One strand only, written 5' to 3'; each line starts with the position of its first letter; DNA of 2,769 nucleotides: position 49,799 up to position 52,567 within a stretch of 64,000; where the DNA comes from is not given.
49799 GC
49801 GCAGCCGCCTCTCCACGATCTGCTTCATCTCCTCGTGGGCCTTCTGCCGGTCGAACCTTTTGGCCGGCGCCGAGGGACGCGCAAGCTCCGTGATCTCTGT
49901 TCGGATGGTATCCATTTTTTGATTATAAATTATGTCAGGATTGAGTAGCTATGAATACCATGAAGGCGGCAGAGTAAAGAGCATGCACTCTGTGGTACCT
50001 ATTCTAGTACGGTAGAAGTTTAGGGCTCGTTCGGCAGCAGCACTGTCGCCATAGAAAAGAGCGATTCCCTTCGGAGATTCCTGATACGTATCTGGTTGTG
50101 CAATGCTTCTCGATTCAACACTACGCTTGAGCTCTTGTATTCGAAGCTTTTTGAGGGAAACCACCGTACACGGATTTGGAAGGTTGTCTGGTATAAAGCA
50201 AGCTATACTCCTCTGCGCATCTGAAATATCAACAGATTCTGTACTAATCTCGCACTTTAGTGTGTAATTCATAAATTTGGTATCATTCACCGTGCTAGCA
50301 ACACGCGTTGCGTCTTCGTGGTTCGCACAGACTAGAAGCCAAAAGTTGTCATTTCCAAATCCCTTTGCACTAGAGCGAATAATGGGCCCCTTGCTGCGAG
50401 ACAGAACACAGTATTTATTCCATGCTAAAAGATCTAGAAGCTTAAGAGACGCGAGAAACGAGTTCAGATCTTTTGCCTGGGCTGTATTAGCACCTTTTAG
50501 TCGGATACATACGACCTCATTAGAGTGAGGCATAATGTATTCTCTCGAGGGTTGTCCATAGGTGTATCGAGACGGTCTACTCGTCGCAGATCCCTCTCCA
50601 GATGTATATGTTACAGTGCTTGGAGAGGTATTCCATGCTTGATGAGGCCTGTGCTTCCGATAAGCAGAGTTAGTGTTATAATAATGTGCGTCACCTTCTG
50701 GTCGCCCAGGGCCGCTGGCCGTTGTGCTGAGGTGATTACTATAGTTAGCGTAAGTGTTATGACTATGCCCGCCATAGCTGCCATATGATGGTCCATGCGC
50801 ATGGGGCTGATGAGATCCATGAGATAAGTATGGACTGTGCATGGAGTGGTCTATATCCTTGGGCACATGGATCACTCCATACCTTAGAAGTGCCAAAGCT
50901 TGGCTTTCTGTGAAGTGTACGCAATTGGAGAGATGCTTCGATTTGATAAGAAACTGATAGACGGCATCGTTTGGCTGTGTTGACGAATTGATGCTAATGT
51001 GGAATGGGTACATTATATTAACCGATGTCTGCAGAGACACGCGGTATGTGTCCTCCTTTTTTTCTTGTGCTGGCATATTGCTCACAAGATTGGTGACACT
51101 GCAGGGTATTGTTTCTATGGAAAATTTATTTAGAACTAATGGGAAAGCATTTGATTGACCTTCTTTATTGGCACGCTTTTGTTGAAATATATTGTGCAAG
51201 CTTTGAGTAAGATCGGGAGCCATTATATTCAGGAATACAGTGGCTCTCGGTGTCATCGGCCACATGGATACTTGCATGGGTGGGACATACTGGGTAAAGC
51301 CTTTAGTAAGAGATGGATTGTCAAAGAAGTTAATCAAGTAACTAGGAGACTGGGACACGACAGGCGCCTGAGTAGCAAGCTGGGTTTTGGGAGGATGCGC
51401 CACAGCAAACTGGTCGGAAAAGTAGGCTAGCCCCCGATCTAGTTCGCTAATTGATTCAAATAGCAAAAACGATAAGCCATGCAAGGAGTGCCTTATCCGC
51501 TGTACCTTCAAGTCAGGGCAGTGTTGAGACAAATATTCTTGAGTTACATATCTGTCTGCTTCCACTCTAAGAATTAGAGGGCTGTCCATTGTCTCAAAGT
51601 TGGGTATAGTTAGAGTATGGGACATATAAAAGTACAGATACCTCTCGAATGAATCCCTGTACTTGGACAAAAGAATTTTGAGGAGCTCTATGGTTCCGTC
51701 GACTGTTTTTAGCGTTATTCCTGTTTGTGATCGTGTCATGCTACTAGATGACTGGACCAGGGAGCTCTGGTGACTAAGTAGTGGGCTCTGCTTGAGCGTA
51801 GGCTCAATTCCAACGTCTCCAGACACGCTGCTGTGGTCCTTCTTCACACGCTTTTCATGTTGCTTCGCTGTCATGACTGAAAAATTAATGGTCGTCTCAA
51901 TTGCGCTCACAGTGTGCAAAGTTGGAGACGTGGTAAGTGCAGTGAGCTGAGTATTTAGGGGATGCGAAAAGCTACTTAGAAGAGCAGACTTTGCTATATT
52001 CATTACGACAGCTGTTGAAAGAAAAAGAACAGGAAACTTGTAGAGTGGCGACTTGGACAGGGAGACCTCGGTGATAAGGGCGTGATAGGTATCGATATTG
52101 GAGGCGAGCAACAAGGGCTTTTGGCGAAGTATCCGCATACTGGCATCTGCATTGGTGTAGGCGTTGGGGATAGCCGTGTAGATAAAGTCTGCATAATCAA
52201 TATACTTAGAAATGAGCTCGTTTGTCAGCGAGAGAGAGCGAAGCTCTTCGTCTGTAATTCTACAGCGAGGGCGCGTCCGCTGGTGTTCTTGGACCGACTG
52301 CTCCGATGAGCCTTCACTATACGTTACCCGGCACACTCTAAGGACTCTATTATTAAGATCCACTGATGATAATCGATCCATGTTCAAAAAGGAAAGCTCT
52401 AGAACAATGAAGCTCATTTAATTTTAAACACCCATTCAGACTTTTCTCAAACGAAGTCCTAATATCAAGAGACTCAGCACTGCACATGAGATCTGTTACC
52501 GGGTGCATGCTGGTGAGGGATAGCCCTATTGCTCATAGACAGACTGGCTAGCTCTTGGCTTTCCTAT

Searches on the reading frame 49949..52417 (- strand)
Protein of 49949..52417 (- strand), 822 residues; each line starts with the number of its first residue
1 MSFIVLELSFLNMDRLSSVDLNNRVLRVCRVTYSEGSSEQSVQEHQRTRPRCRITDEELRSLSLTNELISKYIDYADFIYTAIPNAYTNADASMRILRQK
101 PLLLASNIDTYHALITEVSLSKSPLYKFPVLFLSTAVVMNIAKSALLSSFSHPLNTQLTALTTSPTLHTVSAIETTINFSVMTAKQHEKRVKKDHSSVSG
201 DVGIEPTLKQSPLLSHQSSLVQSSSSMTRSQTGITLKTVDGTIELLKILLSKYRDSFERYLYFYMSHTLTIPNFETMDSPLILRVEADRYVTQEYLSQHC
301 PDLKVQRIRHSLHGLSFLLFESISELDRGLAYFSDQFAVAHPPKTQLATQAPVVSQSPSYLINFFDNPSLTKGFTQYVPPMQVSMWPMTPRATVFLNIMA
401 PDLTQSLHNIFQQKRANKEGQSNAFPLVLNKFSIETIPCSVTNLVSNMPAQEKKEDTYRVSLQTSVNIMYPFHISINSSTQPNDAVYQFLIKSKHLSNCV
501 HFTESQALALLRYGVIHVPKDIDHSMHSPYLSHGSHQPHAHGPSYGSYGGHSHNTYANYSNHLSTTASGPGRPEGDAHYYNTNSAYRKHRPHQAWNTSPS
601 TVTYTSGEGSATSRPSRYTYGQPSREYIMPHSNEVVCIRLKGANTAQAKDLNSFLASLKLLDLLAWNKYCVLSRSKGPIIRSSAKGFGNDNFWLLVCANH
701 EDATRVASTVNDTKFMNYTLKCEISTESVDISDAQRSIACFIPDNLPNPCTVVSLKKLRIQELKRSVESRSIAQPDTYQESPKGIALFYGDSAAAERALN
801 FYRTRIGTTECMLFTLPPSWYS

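Call 76: list_cluster_members(proteins=[P0058, P0059, P0060, P0061, P0062, P0063, P0067, P0073, window:49949-52417:-, window:48266-49525:+])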
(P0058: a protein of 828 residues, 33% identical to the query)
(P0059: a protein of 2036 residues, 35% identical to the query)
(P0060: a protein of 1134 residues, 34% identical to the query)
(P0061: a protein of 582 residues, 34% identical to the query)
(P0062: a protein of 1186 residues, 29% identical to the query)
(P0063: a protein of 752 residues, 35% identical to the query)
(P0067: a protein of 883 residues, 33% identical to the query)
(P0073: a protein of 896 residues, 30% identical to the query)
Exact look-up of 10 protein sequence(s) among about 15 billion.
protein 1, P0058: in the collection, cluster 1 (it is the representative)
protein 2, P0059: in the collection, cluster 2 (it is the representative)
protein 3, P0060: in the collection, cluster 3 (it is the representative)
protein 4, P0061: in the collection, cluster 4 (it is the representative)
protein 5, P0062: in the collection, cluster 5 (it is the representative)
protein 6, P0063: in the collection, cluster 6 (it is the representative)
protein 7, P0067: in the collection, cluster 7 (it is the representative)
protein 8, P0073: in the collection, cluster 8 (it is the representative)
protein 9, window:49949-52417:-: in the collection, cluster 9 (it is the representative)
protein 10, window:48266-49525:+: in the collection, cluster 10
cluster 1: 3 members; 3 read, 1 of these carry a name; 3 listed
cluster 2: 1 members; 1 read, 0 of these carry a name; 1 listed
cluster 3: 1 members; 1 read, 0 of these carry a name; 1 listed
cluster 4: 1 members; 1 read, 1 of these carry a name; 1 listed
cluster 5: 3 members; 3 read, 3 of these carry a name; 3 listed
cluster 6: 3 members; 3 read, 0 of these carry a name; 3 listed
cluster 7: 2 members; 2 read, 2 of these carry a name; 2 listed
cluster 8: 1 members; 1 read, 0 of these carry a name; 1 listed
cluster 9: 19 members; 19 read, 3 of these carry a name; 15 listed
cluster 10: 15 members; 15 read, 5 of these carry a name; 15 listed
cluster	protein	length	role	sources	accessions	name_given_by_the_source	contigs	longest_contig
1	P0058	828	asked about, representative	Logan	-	-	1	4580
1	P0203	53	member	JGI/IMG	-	natural product precursor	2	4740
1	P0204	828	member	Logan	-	-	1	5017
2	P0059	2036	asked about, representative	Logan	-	-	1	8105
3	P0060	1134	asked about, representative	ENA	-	-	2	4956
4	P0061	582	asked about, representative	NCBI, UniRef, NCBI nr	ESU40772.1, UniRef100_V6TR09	Reverse transcriptase/endonuclease [Giardia duodenalis] | Reverse transcriptase/endonuclease n=1 Tax=Giardia intestinalis TaxID=5741 ... | Reverse transcriptase/endonuclease [Giardia intestinalis]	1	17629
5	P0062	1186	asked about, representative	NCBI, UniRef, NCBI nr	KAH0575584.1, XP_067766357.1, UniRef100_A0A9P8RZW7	Reverse transcriptase (RNA-dependent DNA polymerase) [Spironucleus salmonicida] | Reverse transcriptase (RNA-dependent DNA polymerase) n=1 Tax=Spironucleus salmonicida ...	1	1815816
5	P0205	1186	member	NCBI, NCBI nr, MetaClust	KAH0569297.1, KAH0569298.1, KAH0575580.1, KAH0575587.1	Reverse transcriptase (RNA-dependent DNA polymerase) [Spironucleus salmonicida] | status=active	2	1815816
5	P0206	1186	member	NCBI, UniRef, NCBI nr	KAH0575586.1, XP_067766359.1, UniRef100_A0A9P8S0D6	Reverse transcriptase (RNA-dependent DNA polymerase) [Spironucleus salmonicida] | Reverse transcriptase (RNA-dependent DNA polymerase) n=1 Tax=Spironucleus salmonicida ...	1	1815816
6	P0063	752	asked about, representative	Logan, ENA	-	-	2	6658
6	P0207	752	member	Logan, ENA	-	-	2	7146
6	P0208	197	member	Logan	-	-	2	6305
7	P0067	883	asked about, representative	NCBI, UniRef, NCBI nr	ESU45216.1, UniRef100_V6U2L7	Reverse transcriptase [Giardia duodenalis] | Reverse transcriptase n=1 Tax=Giardia intestinalis TaxID=5741 RepID=V6U2L7_GIAIN | Reverse transcriptase [Giardia intestinalis]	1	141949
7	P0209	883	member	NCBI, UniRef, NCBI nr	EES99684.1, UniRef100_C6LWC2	Hypothetical protein GL50581_4628 [Giardia duodenalis ATCC 50581] | Reverse transcriptase domain-containing protein n=1 Tax=Giardia intestinalis (strain ATCC ... | Hypothetical protein GL50581_4628 [Giardia intestinalis ATCC 50581]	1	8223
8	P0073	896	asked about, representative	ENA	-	-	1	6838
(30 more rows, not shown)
